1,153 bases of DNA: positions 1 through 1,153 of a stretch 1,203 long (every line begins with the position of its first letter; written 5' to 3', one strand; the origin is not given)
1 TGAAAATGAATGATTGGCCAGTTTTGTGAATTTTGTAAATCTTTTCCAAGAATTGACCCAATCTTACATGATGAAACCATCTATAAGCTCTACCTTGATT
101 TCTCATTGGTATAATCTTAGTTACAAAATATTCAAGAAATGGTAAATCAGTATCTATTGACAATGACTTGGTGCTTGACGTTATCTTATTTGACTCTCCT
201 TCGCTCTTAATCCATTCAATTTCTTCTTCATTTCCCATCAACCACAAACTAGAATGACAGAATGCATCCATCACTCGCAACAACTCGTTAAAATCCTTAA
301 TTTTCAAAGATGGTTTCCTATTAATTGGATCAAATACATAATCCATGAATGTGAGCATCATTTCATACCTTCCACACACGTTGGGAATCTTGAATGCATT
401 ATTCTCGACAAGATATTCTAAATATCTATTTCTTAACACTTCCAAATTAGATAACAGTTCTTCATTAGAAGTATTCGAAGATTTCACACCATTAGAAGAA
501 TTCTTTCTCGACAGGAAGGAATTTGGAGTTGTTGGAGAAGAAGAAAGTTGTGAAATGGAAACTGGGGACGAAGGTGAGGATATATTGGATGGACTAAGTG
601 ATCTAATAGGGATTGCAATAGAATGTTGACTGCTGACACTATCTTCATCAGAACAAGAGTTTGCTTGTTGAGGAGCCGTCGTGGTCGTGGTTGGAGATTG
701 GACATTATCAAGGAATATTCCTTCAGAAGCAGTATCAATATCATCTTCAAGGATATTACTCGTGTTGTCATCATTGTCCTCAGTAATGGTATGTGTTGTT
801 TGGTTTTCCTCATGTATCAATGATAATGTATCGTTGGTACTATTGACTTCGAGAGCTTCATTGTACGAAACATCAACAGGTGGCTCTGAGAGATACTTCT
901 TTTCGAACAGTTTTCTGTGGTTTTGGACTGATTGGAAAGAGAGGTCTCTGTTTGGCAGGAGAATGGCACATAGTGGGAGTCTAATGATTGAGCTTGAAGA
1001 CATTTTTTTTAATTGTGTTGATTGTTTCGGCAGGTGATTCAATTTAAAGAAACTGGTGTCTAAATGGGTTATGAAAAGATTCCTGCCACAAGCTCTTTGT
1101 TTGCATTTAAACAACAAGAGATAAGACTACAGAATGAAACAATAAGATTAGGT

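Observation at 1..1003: The real gene here is a long minus-strand ORF absent from the supplied ORF track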

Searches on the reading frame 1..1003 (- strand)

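Call 4: search_protein_families(library=pfam, proteins=[window:1-1003:-], max_evalue=1)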
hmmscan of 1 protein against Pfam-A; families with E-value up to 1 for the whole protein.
window:1-1003:- (334 aa): 0 families

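Call 5: find_homologous_proteins(query=window:1-1003:-)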
Query window:1-1003:- (334 aa): 1 proteins with E <= 0.001 among 1375 candidates.
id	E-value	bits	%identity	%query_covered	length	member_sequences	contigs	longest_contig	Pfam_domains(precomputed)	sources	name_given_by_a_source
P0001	9.8e-200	680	100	93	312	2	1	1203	-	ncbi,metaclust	ncbi:predicted protein, partial [Naegleria gruberi]|metaclust:status=active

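Call 6: search_solved_structures(query=window:1-1003:-, max_evalue=1)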
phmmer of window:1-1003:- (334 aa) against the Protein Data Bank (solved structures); distinct sequences matched with E-value up to 1: 0.

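Call 8: find_encoding_contigs(protein=P0001, flank=10000)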
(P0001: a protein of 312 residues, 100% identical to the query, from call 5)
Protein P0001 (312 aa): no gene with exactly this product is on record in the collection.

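Call 12: search_protein_families(library=ncbifam, proteins=[window:1-1003:-], max_evalue=1)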
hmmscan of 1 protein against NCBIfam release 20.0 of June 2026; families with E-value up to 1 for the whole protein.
window:1-1003:- (334 aa): 0 families

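Call 13: list_cluster_members(proteins=[P0001])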
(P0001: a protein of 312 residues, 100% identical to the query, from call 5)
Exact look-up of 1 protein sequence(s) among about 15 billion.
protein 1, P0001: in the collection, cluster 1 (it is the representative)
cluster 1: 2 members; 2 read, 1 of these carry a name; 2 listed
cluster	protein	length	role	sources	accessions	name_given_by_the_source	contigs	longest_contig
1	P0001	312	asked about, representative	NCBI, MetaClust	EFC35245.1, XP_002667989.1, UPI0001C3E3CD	predicted protein, partial [Naegleria gruberi] | status=active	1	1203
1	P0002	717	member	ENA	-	-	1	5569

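Call 15: find_encoding_contigs(protein=P0002, flank=10000)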
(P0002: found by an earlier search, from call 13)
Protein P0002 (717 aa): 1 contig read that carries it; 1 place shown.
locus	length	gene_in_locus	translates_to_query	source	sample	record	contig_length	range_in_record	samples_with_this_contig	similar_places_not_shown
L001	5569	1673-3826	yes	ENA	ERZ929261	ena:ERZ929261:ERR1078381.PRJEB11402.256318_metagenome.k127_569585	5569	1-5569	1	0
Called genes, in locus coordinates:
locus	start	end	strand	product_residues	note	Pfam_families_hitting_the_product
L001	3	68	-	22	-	?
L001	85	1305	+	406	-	PF00615:RGS (faint)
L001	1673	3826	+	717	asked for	-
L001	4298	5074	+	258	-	PF19069:DUF5765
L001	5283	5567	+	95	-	?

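Call 16: search_protein_families(library=pfam, proteins=[P0002, L001:85-1305:+, L001:4298-5074:+], max_evalue=1)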
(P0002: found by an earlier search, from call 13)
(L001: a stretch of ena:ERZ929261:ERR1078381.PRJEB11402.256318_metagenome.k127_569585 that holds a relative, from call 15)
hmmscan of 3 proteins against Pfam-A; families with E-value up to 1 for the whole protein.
P0002 (717 aa): 0 families

L001:85-1305:+ (406 aa): 2 families
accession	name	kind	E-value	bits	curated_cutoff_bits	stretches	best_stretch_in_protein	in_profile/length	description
PF00615.24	RGS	-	2.3e-05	25.2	23.9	1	269-343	6-82/117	Regulator of G protein signaling domain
PF23289.1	Spectrin_5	-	0.13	12.8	27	1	297-355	3-60/80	Guanine nucleotide exchange factor DBS-like, spectrin-like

L001:4298-5074:+ (258 aa): 1 family
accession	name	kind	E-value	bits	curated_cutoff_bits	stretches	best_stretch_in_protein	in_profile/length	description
PF19069.5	DUF5765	-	2e-08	34.8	25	1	1-72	12-80/91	Family of unknown function (DUF5765)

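Call 22: find_homologous_proteins(query=L001:2777-3823:+)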
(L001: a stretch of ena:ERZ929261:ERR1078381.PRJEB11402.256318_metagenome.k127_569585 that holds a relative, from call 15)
Query L001:2777-3823:+ (349 aa): 1 proteins with E <= 0.001 among 1079 candidates.
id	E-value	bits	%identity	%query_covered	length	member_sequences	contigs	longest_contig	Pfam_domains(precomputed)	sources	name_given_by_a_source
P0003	8.2e-110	385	52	95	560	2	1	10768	-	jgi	-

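Call 24: find_encoding_contigs(protein=P0003, flank=10000)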
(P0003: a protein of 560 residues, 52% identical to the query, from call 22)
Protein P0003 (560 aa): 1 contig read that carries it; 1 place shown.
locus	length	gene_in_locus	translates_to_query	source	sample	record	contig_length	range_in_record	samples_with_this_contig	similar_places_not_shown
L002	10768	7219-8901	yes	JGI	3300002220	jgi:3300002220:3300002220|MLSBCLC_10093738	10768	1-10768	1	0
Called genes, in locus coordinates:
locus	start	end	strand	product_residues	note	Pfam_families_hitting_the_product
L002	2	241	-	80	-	?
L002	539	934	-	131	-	-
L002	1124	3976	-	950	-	PF01979:Amidohydro_1, PF07969:Amidohydro_3 (weak)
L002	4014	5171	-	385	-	PF00646:F-box (weak), PF12937:F-box-like (weak), PF24758:LRR_At5g56370 (faint)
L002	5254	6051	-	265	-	-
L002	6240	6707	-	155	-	PF07876:Dabb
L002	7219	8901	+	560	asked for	-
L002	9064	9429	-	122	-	-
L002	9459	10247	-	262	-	PF21530:Pif1_2B_dom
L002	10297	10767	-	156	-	?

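Call 25: search_protein_representatives(protein=window:1-1003:-)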
Query: 334 residues. Proteins with E-value up to 0.001 (for the whole library): 6; up to 1e-10: 2; up to 1e-30: 1. The best 6 are listed.
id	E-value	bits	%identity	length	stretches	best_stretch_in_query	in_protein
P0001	3.1e-200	680.1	100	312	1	1-312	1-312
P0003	1.0e-14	70.8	38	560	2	142-331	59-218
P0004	3.0e-10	56.2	32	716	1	160-323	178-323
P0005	4.4e-09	52.3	32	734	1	133-319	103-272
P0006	9.5e-06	41.4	37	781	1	121-328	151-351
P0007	2.2e-04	36.9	29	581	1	107-271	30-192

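Call 29: find_homologous_proteins(query=A1, max_evalue=0.01)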
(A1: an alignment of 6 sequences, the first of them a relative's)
Query A1 (6 sequences) (683 aa, profile of the alignment): 1 proteins with E <= 0.01 among 8000 candidates.
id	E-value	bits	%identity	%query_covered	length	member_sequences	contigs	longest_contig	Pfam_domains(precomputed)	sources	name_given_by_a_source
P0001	9.9e-74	267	98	46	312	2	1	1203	-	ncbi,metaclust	ncbi:predicted protein, partial [Naegleria gruberi]|metaclust:status=active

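Call 30: search_solved_structures(query=A1, max_evalue=10)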
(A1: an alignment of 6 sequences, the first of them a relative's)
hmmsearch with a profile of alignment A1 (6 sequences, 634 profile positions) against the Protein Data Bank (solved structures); distinct sequences matched with E-value up to 10: 3.
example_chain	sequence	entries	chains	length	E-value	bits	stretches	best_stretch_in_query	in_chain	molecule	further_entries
6hiv_BB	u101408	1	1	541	0.14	13.8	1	76-194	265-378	mL68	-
6hiv_BN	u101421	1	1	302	1.6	10.4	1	95-146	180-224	mL80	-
9if7_LD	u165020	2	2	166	1.9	10.1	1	33-129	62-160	PRKR-interacting protein 1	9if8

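Call 31: search_protein_families(library=pfam, alignment_id=A1, max_evalue=1)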
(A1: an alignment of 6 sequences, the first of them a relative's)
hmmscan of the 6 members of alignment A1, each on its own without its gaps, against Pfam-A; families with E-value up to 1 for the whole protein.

A. member 1, L001:1775-3823:+ (683 aa): 0 families

B. families by the number of members that match (of 6 scanned): 5 families
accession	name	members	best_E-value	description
PF10500.14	SR-25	2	0.042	Nuclear RNA-splicing-associated protein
PF05357.18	Phage_Coat_A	1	0.033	Phage Coat Protein A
PF16344.10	FecR_C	1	0.046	FecR, C-terminal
PF19355.4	DUF5932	1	0.083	Family of unknown function (DUF5932)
PF20463.3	PDH_C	1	0.2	Prephenate dehydrogenase, dimerization domain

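Call 32: list_cluster_members(proteins=[P0003, P0004, P0005, P0006, P0007])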
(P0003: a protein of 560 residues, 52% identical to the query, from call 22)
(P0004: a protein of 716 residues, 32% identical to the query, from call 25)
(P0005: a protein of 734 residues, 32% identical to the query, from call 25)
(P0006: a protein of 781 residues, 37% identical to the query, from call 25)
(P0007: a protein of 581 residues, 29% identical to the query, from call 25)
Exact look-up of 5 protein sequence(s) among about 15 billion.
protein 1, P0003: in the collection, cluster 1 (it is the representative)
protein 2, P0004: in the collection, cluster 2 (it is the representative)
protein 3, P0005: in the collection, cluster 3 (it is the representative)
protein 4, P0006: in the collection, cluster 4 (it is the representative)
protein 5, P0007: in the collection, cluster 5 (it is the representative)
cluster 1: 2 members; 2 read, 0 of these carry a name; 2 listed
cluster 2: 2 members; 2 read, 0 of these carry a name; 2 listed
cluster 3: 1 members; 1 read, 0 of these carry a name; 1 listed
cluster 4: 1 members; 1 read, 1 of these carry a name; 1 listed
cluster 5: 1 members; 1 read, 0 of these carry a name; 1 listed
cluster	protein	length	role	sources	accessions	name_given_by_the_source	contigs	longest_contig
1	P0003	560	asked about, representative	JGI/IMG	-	-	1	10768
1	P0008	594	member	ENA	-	-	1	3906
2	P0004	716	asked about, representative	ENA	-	-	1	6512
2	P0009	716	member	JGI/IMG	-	-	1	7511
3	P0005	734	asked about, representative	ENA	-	-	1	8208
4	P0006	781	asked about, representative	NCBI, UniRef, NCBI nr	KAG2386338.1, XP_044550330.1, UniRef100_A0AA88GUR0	hypothetical protein C9374_002784 [Naegleria lovaniensis] | Uncharacterized protein n=1 Tax=Naegleria lovaniensis TaxID=51637 RepID=A0AA88GUR0_NAELO | uncharacterized protein C9374_002784 [Naegleria lovaniensis]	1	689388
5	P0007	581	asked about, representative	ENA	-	-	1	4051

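Call 33: predict_structure(protein=L001:1775-3823:+)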
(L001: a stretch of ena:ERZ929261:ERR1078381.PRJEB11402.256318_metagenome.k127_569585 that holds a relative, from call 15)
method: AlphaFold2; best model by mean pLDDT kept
length: 683 residues; sequences in the alignment: 1
mean_pLDDT: 34.8   pTM: 0.22
mean pLDDT of the five models: 34.8, 29.1, 26.9, 25.9, 25.9
residues with pLDDT >= 90: 0; 70-90: 3; 50-70: 37; < 50: 643
segments of 3 or more residues with pLDDT < 50: 1-568, 575-643
pLDDT, mean of each block of 10 residues (from residue 1): 26 26 35 36 27 25 26 28 28 26 27 27 25 26 27 24 26 33 43 44 36 42 40 37 41 37 38 31 34 33 34 44 41 28 31 34 41 35 34 36 41 37 30 31 32 31 25 26 25 29 25 23 30 35 37 44 44 47 44 39 36 34 29 42 50 60 63 62 59
secondary structure, 60 per line:
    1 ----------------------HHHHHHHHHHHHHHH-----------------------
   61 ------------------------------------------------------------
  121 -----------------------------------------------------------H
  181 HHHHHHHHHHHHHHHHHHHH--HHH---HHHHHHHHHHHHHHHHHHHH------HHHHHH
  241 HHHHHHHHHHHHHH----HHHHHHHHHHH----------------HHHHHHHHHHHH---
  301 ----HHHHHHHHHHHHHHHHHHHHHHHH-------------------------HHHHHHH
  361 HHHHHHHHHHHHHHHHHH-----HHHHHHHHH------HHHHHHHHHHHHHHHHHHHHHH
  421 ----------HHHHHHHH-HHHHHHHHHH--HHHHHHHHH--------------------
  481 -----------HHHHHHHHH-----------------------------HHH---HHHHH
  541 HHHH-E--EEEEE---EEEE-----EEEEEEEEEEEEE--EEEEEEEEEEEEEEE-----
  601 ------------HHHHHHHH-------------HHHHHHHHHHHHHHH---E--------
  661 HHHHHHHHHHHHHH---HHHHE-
elements in order: H23-37 H180-200 H209-228 H235-254 H259-269 H286-297 H305-328 H354-378 H384-392 H399-420 H431-438 H440-449 H452-460 H492-500 H536-544 E549-553 E557-560 E566-578 E581-595 H613-620 H634-648 H661-674 H678-681

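Call 36: find_related_loci(query=A2, collection=metagenome_contigs, flank=3000)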
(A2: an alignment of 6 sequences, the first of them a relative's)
Query A2 (504 aa) in metagenome_contigs; peptide patterns used: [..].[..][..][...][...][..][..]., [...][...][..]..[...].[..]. (x = any residue, [..] = any of these).
291 stretches matched a pattern, but none encodes a relative of the query by tblastn (E <= 1e-3).

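Call 45: predict_structure(alignment_id=A2)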
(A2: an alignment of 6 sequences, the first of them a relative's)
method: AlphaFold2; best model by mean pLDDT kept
length: 504 residues; sequences in the alignment: 6
mean_pLDDT: 55.0   pTM: 0.50
mean pLDDT of the five models: 55.0, 54.6, 54.2, 49.2, 48.9
residues with pLDDT >= 90: 17; 70-90: 128; 50-70: 123; < 50: 236
segments of 3 or more residues with pLDDT < 50: 96-105, 159-174, 243-329, 337-353, 359-447, 449-451, 481-484
pLDDT, mean of each block of 10 residues (from residue 1): 60 80 59 82 78 81 91 83 75 48 58 88 70 83 87 66 31 59 76 67 72 73 65 57 45 35 44 39 37 31 33 42 43 51 33 51 42 43 36 27 32 31 33 29 42 52 56 53 50 56 53
secondary structure, 60 per line:
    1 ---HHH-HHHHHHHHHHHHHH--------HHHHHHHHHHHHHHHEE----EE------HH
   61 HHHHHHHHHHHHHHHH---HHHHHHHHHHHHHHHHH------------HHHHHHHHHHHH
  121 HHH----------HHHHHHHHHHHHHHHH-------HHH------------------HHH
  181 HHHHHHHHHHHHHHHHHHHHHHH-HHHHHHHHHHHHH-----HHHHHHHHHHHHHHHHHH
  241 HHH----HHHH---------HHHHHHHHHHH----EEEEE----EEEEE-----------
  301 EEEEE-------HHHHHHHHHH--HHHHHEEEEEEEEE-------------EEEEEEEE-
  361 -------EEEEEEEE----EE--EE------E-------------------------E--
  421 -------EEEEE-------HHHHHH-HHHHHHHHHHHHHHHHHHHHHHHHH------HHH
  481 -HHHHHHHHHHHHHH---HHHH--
elements in order: H8-21 H30-44 H59-76 H80-96 H109-123 H134-149 H178-203 H205-217 H223-243 H248-251 H261-271 E276-280 E285-289 E301-305 H313-322 H325-329 E330-338 E352-359 E368-375 E428-432 H440-445 H447-471 H482-495 H499-502
